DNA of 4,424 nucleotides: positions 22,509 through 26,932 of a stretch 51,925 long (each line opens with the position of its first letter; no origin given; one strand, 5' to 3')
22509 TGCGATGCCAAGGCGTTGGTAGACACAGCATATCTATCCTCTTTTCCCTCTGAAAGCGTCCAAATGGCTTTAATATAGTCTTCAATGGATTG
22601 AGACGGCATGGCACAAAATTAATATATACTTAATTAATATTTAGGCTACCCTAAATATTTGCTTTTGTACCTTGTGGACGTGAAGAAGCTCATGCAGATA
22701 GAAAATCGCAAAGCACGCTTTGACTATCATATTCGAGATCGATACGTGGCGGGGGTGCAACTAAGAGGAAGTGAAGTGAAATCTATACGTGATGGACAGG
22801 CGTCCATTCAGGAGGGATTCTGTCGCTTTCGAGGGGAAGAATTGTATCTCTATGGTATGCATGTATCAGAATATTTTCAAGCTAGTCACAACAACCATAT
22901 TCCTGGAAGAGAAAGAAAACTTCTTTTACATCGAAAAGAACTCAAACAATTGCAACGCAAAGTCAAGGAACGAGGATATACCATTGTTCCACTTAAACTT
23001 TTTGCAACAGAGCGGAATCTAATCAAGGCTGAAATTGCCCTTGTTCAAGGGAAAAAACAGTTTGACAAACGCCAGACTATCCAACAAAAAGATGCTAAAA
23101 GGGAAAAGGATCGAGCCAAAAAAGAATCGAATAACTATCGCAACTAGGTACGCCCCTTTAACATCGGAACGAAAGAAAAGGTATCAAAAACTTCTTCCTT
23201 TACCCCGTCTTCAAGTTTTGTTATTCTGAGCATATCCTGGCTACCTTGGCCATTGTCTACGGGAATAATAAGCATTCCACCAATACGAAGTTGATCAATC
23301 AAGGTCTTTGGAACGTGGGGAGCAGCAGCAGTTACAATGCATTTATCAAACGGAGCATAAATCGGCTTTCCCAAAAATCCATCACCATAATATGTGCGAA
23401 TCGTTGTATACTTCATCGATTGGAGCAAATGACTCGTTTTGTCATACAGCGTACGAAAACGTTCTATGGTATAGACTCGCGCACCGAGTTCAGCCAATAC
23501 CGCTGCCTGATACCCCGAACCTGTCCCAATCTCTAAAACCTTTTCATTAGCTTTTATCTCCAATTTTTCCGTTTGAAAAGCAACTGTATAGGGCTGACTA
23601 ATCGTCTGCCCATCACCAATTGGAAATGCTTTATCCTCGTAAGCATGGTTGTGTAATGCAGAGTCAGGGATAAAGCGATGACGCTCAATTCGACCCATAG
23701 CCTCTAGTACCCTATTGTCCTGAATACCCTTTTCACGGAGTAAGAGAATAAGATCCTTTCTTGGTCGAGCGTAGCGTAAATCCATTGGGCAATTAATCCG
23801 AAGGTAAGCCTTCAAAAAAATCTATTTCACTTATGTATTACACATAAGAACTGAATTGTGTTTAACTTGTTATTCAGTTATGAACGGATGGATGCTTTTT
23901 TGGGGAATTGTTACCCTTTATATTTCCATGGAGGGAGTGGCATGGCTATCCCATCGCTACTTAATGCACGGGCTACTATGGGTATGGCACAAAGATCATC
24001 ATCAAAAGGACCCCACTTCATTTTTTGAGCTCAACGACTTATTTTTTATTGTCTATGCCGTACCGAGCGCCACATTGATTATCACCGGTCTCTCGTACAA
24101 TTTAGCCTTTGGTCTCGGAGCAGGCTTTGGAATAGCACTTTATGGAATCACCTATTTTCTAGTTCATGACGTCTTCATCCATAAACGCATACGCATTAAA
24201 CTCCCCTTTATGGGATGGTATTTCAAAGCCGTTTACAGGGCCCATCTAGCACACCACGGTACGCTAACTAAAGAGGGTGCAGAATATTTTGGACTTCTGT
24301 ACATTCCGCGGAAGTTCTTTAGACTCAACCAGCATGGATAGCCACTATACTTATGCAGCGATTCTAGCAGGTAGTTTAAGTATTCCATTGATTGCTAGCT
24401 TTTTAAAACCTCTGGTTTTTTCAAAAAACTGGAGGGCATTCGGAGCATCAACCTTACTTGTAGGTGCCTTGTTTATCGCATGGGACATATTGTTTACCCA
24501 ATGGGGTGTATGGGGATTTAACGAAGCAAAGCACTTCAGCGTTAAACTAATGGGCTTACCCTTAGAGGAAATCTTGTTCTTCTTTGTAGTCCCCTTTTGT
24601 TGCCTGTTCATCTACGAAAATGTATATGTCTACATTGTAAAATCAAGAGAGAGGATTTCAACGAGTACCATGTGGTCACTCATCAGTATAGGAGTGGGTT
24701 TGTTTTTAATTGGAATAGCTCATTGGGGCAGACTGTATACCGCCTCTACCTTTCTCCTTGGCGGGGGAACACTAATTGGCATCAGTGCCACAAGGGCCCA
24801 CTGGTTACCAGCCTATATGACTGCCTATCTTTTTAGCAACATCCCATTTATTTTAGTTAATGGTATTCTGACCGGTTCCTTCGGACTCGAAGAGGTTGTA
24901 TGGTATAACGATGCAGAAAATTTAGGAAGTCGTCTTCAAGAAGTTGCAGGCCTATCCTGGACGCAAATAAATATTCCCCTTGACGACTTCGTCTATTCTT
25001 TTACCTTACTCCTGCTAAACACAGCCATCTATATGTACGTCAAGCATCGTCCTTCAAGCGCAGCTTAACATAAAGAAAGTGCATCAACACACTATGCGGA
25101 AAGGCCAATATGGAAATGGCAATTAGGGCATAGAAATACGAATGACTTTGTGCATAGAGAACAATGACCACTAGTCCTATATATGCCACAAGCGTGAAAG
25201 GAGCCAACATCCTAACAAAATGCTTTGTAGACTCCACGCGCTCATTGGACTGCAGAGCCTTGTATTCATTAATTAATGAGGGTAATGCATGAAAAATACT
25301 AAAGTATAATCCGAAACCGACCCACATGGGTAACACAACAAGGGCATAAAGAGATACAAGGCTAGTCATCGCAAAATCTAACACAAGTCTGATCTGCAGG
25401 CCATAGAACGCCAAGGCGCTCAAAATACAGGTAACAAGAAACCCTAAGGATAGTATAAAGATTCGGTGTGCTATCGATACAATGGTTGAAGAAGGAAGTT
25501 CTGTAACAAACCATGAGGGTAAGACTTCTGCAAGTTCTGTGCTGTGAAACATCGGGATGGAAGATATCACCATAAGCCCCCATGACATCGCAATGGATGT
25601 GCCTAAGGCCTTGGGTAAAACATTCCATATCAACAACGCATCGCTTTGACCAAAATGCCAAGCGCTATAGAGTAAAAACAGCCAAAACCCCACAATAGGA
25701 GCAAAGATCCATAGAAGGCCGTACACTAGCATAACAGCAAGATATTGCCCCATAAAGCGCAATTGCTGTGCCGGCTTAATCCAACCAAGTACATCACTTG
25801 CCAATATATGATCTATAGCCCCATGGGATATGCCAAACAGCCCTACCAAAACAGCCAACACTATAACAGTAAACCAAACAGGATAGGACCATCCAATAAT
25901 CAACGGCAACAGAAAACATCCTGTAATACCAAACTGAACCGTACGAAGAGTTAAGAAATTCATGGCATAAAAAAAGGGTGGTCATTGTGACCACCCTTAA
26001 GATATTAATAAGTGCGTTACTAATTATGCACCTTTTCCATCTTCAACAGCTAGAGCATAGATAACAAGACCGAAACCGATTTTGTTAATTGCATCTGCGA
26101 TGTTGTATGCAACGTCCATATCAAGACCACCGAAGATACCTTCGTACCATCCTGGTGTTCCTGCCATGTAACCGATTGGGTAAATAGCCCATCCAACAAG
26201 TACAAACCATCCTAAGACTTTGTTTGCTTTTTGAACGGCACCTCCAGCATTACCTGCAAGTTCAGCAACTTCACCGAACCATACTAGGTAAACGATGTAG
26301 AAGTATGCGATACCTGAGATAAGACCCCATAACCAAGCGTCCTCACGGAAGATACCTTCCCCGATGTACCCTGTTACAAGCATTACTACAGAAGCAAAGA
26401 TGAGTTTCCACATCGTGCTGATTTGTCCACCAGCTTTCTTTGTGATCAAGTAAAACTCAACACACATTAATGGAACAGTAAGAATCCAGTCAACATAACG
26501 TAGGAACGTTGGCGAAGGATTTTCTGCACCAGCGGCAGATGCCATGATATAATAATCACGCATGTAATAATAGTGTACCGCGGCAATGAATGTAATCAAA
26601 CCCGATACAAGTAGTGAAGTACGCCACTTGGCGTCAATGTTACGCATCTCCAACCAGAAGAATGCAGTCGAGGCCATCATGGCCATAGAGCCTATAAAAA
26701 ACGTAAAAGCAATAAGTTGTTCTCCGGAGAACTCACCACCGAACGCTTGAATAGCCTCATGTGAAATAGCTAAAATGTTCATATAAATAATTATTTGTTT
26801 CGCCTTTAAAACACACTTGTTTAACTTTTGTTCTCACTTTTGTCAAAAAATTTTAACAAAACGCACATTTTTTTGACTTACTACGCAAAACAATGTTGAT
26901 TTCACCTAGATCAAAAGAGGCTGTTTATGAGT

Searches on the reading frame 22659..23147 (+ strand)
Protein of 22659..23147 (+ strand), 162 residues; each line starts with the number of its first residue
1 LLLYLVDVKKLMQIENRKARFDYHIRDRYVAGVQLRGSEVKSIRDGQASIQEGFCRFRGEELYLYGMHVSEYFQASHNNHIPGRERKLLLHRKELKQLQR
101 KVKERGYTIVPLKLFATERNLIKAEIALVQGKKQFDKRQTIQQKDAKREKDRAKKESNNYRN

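Call 30: search_protein_families(library=pfam, proteins=[window:22659-23147:+], max_evalue=0.001)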
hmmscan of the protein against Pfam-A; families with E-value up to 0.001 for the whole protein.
window:22659-23147:+ (162 aa): 1 family
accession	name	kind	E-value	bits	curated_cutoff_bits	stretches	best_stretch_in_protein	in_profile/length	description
PF01668.23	SmpB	-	3.2e-55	186.4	27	1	14-155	2-142/143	SmpB protein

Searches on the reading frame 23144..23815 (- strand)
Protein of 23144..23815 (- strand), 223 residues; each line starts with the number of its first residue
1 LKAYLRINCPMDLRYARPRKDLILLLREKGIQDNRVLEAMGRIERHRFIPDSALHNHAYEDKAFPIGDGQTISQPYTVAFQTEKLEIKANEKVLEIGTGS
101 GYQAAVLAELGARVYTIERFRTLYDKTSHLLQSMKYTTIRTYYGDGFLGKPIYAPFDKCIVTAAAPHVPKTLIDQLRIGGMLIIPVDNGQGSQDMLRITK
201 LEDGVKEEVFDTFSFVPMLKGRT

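Call 6: search_protein_families(library=pfam, proteins=[window:23144-23815:-], max_evalue=0.001)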
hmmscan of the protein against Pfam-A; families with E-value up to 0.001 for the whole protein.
window:23144-23815:- (223 aa): 2 families
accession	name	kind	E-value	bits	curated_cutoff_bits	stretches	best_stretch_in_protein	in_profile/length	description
PF01135.25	PCMT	-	7.6e-54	183.1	20.3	1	19-221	3-208/210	Protein-L-isoaspartate(D-aspartate) O-methyltransferase (PCMT)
PF00398.26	RrnaAD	-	0.00012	21.7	24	1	83-145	24-84/263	Ribosomal RNA adenine dimethylase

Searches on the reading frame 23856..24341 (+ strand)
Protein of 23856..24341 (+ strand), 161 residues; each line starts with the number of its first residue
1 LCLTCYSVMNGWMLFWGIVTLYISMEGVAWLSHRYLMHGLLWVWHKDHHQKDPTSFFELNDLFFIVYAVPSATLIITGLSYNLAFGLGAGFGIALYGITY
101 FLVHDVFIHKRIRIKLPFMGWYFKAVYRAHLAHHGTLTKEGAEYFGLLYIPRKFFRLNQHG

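Call 8: search_protein_families(library=ncbifam, proteins=[window:23856-24341:+], max_evalue=0.001)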
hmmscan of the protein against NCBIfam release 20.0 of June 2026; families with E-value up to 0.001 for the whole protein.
window:23856-24341:+ (161 aa): 0 families

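Call 30: search_protein_families(library=pfam, proteins=[window:23856-24341:+], max_evalue=0.001)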
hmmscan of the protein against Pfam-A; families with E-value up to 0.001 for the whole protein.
window:23856-24341:+ (161 aa): 0 families

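Call 82: search_dna_similar(query=window:23880-24338:+, collection=plasmids, mode=protein, max_evalue=0.001, max_rows=12)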
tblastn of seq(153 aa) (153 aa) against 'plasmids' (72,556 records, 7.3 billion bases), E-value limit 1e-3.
Records with a match: 109; places in all: 109; records where one place covers at least 80% of the query: 109.
Best place of each record, by identity: <60% 109.
By first word of the organism name: Pantoea 95; Paracoccus 5; Comamonas 2; Sphingomonas 1; Pseudomonas 1; Acinetobacter 1; Streptomyces 1; Enterobacter 1; Comamonadaceae 1; Neorhizobium 1.
By predicted mobility (MOB-suite, as given by PLSDB): non-mobilizable 109.
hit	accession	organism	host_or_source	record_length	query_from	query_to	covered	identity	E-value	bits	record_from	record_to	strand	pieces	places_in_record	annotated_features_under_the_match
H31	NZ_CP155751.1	Sphingomonas parapaucimobilis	Chinese cabbage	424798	3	144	93%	41.3%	1e-15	79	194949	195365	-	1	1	sterol desaturase family protein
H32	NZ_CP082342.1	Pantoea dispersa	Canis lupus familiaris,Skin swab,Paw ...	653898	2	143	93%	41.2%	2e-16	82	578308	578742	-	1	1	sterol desaturase family protein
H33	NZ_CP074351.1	Pantoea dispersa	tissue sample,leaves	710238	2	143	93%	41.2%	2e-16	82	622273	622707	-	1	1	sterol desaturase family protein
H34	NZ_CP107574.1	Pantoea dispersa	Spermacoce stricta,Pure ...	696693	2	143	93%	41.2%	3e-16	81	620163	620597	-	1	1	sterol desaturase family protein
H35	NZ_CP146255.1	Pantoea dispersa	Nicotiana tabacum L.,Cell ...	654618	2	143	93%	41.2%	4e-16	81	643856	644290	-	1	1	sterol desaturase family protein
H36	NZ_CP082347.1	Pantoea dispersa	water,drinking water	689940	2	143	93%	41.2%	4e-16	81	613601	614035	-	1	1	sterol desaturase family protein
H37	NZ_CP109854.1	Pantoea dispersa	Bidens alba,Pure isolate,rhizosphere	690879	2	143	93%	41.2%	4e-16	81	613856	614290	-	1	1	sterol desaturase family protein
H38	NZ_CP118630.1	Pantoea dispersa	Pure isolate,soil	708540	2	143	93%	41.2%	4e-16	81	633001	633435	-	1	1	sterol desaturase family protein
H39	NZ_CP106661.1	Pantoea dispersa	Philodendron erubescens,Pure ...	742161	2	143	93%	41.2%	4e-16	81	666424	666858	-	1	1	sterol desaturase family protein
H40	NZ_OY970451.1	Pantoea sp. Nvir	-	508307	4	143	92%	41.1%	4e-17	84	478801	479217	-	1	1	sterol desaturase family protein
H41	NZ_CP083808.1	Pantoea agglomerans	Eucalyptus grandis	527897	4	143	92%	41.1%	5e-17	84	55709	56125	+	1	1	sterol desaturase family protein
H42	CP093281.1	Pseudomonas silvicola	Cunninghamia lanceolata,cell ...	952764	2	143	93%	40.5%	1e-15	79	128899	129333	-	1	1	beta-carotene hydroxylase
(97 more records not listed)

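Call 83: search_protein_families(library=pfam, proteins=[window:23880-24338:+], max_evalue=10)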
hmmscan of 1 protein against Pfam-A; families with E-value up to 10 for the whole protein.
seq(153 aa): 1 family
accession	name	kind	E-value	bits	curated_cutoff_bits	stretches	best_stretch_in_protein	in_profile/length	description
PF04246.17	RseC_MucC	-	0.54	10.6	24.4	1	55-96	67-112/130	Positive regulator of sigma(E), RseC/MucC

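Call 84: get_annotated_region(hit=H41, flank=8000)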
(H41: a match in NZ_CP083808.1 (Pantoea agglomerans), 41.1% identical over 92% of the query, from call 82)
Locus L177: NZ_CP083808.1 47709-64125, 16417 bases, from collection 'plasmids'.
description: Pantoea agglomerans strain 33.1 plasmid p33.1_1, complete sequence
organism: Pantoea agglomerans (NCBI taxid 549)
taxonomy: Bacteria; Pseudomonadota; Gammaproteobacteria; Enterobacterales; Erwiniaceae; Pantoea; Pantoea agglomerans
host: -; source: Eucalyptus grandis; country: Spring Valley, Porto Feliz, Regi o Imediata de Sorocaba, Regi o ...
typing (MOB-suite, as given by PLSDB): non-mobilizable; replicon ColRNAI_rep_cluster_1857,rep_cluster_1232
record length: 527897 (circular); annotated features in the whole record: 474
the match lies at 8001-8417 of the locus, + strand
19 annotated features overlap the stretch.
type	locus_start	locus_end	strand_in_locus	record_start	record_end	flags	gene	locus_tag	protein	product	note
CDS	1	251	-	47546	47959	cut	-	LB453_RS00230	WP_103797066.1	ASCH domain-containing protein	-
CDS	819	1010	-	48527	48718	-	-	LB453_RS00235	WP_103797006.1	hypothetical protein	-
CDS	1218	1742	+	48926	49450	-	-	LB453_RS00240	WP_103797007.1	phenolic acid decarboxylase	-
CDS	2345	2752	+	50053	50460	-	-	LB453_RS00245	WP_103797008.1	DUF2382 domain-containing protein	-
CDS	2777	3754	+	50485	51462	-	-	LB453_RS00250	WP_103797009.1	YsnF/AvaK domain-containing protein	-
CDS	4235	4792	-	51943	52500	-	-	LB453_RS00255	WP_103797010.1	thioredoxin domain-containing protein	-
CDS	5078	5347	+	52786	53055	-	-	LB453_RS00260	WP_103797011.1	hypothetical protein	-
CDS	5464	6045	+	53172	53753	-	-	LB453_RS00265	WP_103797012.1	flavin reductase family protein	-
CDS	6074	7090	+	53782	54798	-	-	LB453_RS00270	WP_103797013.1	NAD(P)-dependent alcohol dehydrogenase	-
CDS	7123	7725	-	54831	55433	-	gstA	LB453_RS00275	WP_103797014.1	glutathione transferase GstA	GO:0006749 - glutathione metabolic process [Evidence IEA]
CDS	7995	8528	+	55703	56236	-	-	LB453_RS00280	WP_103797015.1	sterol desaturase family protein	GO:0008610 - lipid biosynthetic process [Evidence IEA]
CDS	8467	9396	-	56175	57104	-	crtB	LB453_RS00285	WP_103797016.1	15-cis-phytoene synthase CrtB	GO:0016117 - carotenoid biosynthetic process [Evidence IEA]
CDS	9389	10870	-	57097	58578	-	-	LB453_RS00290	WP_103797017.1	phytoene desaturase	-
CDS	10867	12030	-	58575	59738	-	crtY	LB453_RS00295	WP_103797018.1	lycopene beta-cyclase CrtY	GO:0016117 - carotenoid biosynthetic process [Evidence IEA]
CDS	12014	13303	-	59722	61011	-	-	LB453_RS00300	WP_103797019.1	glycosyltransferase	-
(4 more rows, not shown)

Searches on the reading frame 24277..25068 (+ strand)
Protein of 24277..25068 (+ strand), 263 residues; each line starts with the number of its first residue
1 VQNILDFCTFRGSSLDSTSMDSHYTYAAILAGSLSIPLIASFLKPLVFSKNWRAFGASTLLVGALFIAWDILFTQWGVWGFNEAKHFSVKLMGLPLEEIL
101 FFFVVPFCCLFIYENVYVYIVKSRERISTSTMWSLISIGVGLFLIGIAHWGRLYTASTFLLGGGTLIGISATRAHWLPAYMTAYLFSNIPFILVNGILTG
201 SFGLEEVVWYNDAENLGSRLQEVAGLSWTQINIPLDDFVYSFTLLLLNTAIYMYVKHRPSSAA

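Call 6: search_protein_families(library=pfam, proteins=[window:24277-25068:+], max_evalue=0.001)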
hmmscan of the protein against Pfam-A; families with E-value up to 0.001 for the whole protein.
window:24277-25068:+ (263 aa): 1 family
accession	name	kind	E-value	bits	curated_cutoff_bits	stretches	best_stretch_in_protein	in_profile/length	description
PF18916.5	Lycopene_cyc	-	1.4e-30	106.1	27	2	23-114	1-90/92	Lycopene cyclase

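Call 8: search_protein_families(library=ncbifam, proteins=[window:24277-25068:+], max_evalue=0.001)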
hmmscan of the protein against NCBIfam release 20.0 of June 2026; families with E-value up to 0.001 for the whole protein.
window:24277-25068:+ (263 aa): 1 family
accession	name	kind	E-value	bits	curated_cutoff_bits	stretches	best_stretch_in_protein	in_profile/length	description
TIGR03462.1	CarR_dom_SF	subfamily_domain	3.9e-21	75.4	39.4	1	24-113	1-89/89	lycopene cyclase domain-containing protein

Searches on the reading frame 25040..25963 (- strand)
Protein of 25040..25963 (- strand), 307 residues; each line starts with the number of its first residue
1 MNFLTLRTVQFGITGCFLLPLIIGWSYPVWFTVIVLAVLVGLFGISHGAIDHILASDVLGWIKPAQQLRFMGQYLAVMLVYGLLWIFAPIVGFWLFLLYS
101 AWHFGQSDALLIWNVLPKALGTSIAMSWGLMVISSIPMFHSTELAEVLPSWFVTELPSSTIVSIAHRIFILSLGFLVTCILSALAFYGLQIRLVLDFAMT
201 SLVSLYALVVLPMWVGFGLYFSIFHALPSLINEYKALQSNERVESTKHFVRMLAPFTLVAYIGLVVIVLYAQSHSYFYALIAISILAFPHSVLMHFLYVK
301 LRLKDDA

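Call 4: search_protein_families(library=pfam, proteins=[window:25040-25963:-], max_evalue=0.01)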
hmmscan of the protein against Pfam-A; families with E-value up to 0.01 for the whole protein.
window:25040-25963:- (307 aa): 1 family
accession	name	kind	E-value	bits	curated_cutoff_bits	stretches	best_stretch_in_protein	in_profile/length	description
PF15461.11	BCD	-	2.9e-38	132.5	28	1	38-298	1-267/267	Beta-carotene 15,15'-dioxygenase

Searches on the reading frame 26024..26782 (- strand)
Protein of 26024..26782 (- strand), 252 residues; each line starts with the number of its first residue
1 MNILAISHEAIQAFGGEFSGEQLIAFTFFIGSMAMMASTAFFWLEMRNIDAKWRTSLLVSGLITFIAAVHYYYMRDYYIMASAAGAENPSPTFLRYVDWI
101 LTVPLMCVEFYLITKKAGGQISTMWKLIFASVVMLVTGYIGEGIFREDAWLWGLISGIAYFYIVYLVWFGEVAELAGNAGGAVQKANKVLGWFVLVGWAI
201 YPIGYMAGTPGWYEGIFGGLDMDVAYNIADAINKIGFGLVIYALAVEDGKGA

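Call 4: search_protein_families(library=pfam, proteins=[window:26024-26782:-], max_evalue=0.01)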
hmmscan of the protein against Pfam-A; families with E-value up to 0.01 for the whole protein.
window:26024-26782:- (252 aa): 3 families
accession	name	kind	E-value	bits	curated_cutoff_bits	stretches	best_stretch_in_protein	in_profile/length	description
PF01036.24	Bac_rhodopsin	-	2e-43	148.9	24.6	1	23-246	2-222/224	Bacteriorhodopsin-like protein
PF00892.27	EamA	-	0.00062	20.5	28.2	0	120-172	31-84/135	EamA-like transporter family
PF12670.12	DUF3792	-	0.0013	19.3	31.3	1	107-170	22-85/115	Protein of unknown function (DUF3792)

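Call 31: search_solved_structures(query=window:26024-26782:-, max_evalue=1e-10, show_alignments=0)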
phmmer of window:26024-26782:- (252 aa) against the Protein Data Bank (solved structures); distinct sequences matched with E-value up to 1e-10: 101 (the best 60 are shown).
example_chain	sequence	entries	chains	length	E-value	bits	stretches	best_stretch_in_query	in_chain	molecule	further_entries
9jov_A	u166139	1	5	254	1.6e-97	329.3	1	19-247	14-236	Proteorhodopsin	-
9jou_A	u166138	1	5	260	1.8e-97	329.2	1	19-247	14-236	Proteorhodopsin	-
4jq6_A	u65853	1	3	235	4.8e-48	167.2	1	21-249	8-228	Proteorhodopsin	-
9r22_A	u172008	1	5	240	9.3e-48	166.2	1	23-249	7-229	microbial rhodopsin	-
8cqc_A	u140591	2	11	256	3.1e-47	164.5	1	11-250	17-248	Green-light absorbing proteorhodopsin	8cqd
7b03_A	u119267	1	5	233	5.6e-47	163.7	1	13-250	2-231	Proteorhodopsin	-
8cnk_A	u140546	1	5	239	6e-47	163.6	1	13-250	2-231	Green-light absorbing proteorhodopsin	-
2l6x_A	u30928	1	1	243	1.3e-46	162.5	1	15-250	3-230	Green-light absorbing proteorhodopsin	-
4knf_A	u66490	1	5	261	4.8e-42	147.5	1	6-250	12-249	Blue-light absorbing proteorhodopsin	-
4kly_A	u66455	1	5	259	6.6e-42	147.1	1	6-250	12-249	Blue-light absorbing proteorhodopsin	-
4hyj_A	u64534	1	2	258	1e-37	133.3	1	26-242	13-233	Rhodopsin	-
9jtq_A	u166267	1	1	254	5.7e-33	117.8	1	23-245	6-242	Rhodopsin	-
9hfk_A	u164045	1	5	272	7e-32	114.2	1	27-245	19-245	Bacteriorhodopsin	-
9r23_A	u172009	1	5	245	4.2e-31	111.7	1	23-249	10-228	flotillin-associated rhodopsin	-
9r21_A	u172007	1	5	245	2.2e-29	106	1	23-249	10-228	flotillin-associated rhodopsin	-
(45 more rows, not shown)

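Call 38: search_solved_structures(query=window:26024-26782:-, max_evalue=1e-90, show_alignments=1)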
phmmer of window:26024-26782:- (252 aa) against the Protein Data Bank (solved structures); distinct sequences matched with E-value up to 1e-90: 2.
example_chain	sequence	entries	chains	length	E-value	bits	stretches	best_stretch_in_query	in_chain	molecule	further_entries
9jov_A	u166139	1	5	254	1.6e-97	329.3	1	19-247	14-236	Proteorhodopsin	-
9jou_A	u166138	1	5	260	1.8e-97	329.2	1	19-247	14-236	Proteorhodopsin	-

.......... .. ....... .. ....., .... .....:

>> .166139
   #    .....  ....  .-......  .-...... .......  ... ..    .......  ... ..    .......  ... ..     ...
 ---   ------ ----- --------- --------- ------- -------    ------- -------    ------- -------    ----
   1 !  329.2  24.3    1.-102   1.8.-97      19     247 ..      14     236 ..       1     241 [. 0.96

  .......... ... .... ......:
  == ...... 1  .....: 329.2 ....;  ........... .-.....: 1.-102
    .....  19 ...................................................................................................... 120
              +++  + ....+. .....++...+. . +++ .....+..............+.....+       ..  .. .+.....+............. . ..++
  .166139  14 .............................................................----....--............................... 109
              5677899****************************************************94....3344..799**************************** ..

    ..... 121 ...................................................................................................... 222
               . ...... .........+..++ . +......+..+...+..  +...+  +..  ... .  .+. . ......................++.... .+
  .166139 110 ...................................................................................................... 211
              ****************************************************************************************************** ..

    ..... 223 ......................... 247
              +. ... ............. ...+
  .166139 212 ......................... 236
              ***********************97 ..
